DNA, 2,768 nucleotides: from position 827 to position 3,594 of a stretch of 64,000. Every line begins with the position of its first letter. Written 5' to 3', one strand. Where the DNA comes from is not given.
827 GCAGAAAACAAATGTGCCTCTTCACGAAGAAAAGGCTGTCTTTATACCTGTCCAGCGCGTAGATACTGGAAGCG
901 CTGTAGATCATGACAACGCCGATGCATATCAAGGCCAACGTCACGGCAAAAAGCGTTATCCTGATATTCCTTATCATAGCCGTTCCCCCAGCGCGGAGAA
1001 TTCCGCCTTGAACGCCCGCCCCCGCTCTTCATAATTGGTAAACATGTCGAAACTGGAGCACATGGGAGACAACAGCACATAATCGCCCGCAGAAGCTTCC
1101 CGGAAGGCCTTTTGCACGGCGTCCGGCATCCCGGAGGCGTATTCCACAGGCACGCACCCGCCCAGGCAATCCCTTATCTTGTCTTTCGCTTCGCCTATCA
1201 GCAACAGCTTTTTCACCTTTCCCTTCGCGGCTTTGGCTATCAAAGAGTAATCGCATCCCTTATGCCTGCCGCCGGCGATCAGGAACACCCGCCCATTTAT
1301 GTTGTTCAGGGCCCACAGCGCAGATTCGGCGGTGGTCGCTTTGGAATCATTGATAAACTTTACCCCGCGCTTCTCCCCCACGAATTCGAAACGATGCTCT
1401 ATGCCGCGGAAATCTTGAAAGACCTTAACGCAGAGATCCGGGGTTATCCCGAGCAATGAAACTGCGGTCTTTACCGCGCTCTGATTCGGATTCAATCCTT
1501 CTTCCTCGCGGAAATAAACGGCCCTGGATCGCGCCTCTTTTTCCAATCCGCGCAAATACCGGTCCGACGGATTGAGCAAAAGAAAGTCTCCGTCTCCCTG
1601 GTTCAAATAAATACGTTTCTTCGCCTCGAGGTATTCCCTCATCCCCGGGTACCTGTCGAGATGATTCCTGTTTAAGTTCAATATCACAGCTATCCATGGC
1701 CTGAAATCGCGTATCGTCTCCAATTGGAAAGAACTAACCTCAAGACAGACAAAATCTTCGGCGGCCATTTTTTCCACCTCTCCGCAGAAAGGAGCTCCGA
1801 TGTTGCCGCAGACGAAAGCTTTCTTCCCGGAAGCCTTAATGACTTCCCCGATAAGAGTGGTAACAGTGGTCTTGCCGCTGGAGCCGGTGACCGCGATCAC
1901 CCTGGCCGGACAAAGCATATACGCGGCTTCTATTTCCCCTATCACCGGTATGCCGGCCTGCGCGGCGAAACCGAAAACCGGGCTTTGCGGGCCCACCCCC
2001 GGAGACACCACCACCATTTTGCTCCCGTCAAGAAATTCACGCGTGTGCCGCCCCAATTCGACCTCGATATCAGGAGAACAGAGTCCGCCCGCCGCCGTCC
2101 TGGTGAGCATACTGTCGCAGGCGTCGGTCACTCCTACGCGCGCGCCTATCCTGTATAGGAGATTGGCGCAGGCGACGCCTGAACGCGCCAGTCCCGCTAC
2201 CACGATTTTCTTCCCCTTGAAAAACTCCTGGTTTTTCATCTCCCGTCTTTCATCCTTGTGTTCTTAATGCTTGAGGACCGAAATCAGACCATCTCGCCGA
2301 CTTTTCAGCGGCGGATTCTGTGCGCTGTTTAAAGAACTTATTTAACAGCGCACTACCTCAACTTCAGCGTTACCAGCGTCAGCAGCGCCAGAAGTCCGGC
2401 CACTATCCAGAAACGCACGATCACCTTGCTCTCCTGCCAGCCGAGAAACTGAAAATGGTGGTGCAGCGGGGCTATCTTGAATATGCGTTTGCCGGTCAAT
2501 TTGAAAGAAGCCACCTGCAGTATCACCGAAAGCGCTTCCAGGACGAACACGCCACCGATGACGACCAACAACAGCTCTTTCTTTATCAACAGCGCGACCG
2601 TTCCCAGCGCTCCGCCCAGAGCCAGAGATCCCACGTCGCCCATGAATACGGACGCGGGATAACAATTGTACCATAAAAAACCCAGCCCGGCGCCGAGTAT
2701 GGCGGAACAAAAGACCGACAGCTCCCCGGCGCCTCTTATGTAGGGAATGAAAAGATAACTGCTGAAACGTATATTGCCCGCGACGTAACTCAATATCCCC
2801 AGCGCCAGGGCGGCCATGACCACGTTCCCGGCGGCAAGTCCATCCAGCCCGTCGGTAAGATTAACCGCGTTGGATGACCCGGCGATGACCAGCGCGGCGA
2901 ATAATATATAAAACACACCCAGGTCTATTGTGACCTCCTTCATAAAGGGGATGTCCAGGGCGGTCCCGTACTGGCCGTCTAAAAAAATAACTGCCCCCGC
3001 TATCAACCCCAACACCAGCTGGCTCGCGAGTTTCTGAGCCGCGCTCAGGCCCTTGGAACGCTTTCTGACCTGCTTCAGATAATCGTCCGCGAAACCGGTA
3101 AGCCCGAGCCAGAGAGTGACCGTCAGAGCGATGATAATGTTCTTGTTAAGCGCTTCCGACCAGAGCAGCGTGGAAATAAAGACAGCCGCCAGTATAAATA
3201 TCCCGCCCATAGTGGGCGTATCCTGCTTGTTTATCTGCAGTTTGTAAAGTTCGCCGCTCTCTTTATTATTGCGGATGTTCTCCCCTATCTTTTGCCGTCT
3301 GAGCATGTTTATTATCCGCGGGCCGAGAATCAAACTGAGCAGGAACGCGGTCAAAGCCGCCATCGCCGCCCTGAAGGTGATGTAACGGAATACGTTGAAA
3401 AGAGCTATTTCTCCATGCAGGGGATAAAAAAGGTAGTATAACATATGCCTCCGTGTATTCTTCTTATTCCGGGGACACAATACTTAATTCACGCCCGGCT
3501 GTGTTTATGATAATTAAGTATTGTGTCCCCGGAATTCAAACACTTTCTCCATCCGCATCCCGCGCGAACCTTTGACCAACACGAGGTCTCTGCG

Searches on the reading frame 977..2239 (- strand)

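Call 46: search_protein_families(library=pfam, proteins=[window:977-2239:-], max_evalue=0.00001)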
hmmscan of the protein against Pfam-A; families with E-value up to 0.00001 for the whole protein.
window:977-2239:- (421 aa): 3 families
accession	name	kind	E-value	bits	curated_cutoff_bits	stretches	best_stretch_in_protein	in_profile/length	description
PF08245.18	Mur_ligase_M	-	2.8e-22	80.1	24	1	117-247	1-149/200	Mur ligase middle domain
PF02875.26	Mur_ligase_C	-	8.3e-15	56.2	28.4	1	282-392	1-125/127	Mur ligase, glutamate ligase domain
PF21799.2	MurD-like_N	-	1.2e-12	48.3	27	1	10-101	1-88/88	Mur ligase MurD-like, N-terminal domain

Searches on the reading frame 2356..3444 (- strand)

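Call 46: search_protein_families(library=pfam, proteins=[window:2356-3444:-], max_evalue=0.00001)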
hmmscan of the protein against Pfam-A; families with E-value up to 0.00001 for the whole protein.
window:2356-3444:- (363 aa): 1 family
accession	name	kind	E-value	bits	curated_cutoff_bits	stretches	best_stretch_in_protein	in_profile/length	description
PF00953.26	Glycos_transf_4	-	3.3e-34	118.6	27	1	104-286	2-158/160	Glycosyl transferase family 4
